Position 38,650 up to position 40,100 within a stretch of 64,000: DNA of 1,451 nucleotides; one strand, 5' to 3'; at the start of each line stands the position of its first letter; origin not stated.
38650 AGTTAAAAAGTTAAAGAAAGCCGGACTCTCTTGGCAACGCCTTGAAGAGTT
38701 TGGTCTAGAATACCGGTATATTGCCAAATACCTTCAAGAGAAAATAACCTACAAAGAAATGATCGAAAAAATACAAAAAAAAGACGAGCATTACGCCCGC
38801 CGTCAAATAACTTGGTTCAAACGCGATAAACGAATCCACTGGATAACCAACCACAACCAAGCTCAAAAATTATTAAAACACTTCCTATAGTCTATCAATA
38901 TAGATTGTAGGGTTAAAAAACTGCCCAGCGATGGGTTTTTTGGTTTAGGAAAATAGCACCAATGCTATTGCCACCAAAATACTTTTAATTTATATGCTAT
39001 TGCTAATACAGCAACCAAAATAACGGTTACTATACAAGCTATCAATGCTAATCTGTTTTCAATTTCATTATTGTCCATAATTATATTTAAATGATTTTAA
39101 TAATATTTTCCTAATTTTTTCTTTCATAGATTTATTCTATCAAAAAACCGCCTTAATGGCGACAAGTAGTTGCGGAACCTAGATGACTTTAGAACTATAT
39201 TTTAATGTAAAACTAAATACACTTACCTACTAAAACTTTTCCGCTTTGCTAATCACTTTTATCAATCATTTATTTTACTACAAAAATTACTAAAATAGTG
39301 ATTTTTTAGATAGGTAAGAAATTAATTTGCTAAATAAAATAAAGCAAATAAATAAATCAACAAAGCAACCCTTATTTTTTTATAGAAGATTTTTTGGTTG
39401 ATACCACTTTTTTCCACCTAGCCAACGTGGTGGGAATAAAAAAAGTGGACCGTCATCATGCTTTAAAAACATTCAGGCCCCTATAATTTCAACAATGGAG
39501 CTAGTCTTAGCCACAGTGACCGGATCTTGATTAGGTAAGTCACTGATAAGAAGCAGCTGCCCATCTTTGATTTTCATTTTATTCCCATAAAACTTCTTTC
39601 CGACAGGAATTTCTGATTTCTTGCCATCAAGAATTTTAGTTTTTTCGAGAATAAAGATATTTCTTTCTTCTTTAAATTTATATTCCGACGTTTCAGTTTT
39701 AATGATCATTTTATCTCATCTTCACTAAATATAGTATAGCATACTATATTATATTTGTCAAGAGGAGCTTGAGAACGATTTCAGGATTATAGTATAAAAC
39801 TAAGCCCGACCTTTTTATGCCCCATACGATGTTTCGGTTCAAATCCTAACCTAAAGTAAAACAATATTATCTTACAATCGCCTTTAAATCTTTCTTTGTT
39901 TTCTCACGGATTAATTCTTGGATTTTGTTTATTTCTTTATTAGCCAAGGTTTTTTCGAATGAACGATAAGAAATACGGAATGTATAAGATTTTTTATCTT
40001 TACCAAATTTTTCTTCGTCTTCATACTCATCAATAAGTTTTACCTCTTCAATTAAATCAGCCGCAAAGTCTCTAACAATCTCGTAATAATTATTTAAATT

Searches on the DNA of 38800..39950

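Call 63: search_rna_families(source=window, start=38800, end=39950, threshold=evalue, max_evalue=0.1)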
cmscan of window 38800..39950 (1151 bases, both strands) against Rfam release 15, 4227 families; matches with E-value up to 0.1: 0.
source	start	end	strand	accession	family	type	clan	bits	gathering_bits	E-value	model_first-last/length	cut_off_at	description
